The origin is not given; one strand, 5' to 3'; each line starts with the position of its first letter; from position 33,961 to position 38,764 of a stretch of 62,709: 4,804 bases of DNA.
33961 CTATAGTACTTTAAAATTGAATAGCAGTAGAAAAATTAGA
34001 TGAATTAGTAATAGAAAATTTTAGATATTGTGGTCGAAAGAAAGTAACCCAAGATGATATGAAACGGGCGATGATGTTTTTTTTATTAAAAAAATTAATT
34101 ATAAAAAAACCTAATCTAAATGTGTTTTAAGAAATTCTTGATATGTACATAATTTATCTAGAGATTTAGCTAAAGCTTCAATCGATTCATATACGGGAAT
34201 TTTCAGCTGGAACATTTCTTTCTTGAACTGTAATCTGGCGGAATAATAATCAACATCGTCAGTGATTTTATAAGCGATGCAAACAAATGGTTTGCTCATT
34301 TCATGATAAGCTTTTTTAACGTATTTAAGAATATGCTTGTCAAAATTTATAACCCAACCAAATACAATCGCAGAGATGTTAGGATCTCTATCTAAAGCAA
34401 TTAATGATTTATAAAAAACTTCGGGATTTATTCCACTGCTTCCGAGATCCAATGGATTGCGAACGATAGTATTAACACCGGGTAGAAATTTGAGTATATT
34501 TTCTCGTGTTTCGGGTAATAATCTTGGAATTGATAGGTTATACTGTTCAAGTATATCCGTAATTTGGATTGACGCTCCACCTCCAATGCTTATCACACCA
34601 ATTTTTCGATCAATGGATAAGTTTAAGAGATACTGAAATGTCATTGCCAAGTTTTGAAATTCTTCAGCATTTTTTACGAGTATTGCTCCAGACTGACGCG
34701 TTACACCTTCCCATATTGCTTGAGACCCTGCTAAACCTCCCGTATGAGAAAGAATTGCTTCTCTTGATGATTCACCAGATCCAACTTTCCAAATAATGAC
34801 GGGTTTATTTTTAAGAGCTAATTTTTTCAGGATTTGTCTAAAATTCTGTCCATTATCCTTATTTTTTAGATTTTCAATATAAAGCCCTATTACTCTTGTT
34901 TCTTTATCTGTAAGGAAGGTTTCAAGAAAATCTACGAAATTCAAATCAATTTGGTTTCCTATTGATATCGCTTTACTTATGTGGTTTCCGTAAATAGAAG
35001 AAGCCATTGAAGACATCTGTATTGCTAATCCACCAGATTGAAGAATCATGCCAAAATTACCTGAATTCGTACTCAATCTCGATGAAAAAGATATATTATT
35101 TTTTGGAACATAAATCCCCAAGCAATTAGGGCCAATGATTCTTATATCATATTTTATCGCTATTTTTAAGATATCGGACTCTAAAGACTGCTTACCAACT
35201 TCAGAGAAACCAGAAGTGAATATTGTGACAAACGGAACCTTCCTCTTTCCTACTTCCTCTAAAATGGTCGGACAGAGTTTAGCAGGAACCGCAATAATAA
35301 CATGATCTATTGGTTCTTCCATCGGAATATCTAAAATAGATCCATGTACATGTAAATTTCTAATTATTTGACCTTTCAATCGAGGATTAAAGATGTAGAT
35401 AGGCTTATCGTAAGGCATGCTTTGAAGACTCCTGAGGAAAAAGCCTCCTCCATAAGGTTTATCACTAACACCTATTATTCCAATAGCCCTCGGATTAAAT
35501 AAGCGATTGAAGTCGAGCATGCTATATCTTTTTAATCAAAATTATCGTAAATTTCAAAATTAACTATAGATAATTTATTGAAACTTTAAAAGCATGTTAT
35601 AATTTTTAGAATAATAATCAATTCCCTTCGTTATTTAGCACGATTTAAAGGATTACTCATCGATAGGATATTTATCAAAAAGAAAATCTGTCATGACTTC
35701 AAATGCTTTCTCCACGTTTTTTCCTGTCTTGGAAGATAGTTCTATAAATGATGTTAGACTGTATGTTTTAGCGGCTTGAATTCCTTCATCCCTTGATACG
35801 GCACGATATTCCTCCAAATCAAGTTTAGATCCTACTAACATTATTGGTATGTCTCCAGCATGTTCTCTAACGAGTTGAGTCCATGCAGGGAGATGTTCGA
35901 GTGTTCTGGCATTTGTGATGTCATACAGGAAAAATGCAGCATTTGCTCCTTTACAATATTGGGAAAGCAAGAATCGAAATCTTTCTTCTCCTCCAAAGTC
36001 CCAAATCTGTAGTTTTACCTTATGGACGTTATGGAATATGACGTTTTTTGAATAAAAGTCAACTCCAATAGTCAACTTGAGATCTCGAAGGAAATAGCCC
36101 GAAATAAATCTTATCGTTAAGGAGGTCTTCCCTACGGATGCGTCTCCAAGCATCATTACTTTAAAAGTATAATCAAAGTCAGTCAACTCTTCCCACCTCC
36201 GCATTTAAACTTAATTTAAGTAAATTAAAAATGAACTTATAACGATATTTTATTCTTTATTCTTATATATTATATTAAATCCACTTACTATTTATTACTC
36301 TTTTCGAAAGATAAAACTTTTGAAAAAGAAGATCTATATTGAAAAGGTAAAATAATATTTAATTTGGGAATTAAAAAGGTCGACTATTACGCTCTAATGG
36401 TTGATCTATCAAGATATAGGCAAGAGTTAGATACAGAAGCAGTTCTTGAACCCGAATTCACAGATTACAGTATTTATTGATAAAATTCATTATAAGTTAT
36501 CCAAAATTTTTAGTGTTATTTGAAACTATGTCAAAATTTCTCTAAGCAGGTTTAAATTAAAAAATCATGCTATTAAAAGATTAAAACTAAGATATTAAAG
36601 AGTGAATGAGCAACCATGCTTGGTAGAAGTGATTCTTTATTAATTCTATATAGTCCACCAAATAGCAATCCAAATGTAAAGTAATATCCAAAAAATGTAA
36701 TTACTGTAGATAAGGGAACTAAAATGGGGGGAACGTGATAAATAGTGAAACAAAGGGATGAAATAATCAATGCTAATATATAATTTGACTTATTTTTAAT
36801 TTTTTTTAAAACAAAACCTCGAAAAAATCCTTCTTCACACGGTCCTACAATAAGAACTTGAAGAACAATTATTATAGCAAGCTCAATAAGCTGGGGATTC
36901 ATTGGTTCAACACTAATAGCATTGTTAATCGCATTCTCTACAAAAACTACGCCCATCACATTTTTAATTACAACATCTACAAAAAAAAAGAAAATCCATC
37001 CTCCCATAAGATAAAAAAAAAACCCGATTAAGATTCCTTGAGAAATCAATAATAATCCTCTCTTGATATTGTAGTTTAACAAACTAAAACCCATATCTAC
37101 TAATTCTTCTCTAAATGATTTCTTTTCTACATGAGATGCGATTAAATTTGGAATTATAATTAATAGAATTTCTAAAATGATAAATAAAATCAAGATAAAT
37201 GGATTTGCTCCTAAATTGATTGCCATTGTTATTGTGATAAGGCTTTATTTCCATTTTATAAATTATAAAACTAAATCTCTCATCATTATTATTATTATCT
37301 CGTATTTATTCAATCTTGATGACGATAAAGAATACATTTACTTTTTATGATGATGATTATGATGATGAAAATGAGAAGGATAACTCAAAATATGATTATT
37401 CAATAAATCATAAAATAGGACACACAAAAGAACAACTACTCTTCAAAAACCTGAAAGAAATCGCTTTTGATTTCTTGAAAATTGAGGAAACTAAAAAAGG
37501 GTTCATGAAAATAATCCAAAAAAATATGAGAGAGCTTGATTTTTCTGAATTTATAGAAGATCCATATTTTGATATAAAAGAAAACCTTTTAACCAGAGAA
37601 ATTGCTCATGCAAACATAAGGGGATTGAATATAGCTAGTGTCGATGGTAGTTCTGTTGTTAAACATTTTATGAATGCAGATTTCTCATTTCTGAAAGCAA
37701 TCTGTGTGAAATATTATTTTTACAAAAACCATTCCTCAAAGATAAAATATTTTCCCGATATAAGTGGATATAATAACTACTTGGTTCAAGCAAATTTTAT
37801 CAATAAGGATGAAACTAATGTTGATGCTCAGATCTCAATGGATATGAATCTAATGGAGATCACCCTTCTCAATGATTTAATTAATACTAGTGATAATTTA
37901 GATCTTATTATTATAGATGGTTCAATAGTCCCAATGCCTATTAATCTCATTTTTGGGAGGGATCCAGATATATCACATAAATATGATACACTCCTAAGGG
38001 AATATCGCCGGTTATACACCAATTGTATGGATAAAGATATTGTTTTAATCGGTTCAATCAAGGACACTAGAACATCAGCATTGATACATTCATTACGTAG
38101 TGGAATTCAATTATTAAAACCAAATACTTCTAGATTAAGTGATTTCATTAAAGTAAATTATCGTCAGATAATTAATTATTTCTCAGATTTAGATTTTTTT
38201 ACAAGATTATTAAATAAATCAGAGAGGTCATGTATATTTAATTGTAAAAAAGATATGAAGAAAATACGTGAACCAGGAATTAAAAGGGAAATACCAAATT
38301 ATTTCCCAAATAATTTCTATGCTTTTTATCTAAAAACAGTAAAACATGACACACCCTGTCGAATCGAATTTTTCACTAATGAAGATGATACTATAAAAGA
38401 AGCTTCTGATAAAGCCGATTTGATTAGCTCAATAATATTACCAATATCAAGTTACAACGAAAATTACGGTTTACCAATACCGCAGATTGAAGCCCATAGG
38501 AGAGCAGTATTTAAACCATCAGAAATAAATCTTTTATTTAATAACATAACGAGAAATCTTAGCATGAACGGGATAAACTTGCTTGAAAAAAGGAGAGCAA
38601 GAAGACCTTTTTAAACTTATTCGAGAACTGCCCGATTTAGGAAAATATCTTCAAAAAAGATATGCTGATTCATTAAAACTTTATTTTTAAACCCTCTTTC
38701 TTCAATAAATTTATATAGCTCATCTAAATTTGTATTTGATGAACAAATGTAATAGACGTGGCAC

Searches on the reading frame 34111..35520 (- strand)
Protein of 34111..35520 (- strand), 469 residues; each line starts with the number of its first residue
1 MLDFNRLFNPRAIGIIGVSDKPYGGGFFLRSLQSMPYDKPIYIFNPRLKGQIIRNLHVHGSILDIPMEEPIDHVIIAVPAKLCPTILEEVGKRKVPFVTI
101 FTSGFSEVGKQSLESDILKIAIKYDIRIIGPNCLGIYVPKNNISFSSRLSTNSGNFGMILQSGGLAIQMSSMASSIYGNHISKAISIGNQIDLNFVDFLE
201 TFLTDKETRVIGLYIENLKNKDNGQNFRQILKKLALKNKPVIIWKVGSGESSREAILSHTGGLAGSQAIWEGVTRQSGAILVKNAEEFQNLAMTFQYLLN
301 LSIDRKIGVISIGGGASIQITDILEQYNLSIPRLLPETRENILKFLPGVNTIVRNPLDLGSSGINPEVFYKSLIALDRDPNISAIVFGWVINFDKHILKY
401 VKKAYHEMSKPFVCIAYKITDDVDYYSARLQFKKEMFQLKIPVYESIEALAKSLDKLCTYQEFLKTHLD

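Call 40: search_protein_families(library=pfam, proteins=[window:34111-35520:-], max_evalue=0.001)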
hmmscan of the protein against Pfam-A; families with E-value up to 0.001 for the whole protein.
window:34111-35520:- (469 aa): 3 families
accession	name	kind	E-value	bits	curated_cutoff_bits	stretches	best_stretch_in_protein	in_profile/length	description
PF13607.11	Succ_CoA_lig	-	2.1e-37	128.4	27.4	1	154-295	2-138/138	Succinyl-CoA ligase like flavodoxin domain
PF13380.12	CoA_binding_2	-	6.8e-12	46.3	22.8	1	11-137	1-114/116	CoA binding domain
PF02629.25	CoA_binding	-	1.1e-06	29.7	22.3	1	11-104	4-97/97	CoA binding domain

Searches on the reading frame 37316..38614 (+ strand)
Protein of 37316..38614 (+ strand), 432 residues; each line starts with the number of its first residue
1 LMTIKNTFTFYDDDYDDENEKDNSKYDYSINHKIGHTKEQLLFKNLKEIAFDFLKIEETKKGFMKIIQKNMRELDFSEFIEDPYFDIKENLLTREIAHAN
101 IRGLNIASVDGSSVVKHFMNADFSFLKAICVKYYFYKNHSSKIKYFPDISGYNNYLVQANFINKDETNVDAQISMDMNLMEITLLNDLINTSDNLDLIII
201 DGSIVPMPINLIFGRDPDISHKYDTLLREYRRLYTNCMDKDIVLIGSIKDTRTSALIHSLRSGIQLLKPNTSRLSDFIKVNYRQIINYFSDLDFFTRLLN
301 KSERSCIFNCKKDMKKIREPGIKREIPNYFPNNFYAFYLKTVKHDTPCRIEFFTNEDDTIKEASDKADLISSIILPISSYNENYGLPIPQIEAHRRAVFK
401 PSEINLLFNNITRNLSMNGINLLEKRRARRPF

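Call 40: search_protein_families(library=pfam, proteins=[window:37316-38614:+], max_evalue=0.001)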
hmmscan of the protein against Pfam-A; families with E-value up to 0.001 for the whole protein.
window:37316-38614:+ (432 aa): 1 family
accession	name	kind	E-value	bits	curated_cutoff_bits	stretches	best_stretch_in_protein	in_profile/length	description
PF09376.16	NurA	-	1.3e-17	64.6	21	1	105-398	2-253/254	NurA domain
